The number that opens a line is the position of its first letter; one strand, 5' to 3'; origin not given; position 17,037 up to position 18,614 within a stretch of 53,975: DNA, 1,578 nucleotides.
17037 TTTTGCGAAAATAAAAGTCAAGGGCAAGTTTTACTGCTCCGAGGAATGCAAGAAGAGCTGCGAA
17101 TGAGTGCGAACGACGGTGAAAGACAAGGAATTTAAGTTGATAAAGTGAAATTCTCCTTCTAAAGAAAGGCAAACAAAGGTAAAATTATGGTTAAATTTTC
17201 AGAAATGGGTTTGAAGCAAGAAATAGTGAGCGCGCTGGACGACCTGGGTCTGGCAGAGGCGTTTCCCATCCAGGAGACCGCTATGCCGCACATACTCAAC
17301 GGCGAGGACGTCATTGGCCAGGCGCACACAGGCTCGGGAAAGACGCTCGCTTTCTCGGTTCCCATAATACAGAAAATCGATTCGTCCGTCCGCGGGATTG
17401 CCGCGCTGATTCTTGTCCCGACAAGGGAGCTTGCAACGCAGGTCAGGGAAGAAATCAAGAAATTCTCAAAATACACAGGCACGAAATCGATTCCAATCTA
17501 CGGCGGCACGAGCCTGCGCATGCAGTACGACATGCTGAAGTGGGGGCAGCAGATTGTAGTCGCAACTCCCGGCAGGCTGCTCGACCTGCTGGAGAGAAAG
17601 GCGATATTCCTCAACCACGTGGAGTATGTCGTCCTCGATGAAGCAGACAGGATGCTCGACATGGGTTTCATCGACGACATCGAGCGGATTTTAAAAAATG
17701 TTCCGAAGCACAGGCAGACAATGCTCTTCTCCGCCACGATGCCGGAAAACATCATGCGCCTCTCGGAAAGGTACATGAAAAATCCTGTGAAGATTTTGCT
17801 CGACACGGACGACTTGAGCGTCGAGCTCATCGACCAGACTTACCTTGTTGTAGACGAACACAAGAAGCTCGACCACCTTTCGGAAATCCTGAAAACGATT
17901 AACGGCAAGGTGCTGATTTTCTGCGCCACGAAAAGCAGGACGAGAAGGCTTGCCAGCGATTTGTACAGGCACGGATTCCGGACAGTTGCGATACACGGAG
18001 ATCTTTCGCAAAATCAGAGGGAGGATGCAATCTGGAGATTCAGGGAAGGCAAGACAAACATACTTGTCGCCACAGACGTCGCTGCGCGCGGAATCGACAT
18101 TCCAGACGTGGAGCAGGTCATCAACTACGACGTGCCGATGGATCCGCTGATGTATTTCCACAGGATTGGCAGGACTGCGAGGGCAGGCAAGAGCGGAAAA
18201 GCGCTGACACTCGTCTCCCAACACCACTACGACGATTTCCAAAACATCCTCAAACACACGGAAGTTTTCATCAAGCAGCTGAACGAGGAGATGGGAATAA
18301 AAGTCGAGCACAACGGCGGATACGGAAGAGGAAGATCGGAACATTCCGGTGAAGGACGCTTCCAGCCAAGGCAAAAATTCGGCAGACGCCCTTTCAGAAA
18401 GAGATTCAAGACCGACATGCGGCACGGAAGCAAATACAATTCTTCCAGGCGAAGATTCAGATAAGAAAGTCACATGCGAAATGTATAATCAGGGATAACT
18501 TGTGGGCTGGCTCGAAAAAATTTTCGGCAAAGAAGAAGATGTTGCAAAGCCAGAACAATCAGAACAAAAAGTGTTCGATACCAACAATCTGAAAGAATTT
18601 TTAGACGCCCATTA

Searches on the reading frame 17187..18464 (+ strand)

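Call 50: search_protein_families(library=pfam, proteins=[window:17187-18464:+], max_evalue=0.001)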
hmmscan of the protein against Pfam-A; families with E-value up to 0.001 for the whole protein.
window:17187-18464:+ (425 aa): 5 families
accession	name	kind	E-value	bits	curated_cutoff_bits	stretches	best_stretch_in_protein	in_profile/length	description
PF00270.35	DEAD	-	8.3e-55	185.5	26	1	27-191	2-166/167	DEAD/DEAH box helicase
PF00271.37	Helicase_C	-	7.1e-35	120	23.5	1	227-334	2-110/110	Helicase conserved C-terminal domain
PF04851.21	ResIII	-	7.6e-11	42.6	22.5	1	39-186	23-163/164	Type III restriction enzyme, res subunit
PF22590.2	Cas3-like_C_2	-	0.00033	21.3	27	1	240-333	3-104/106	CRISPR-associated nuclease/helicase Cas3, C-terminal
PF13307.12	Helicase_C_2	-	0.00057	20.4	25.3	0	232-319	2-96/170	Helicase C-terminal domain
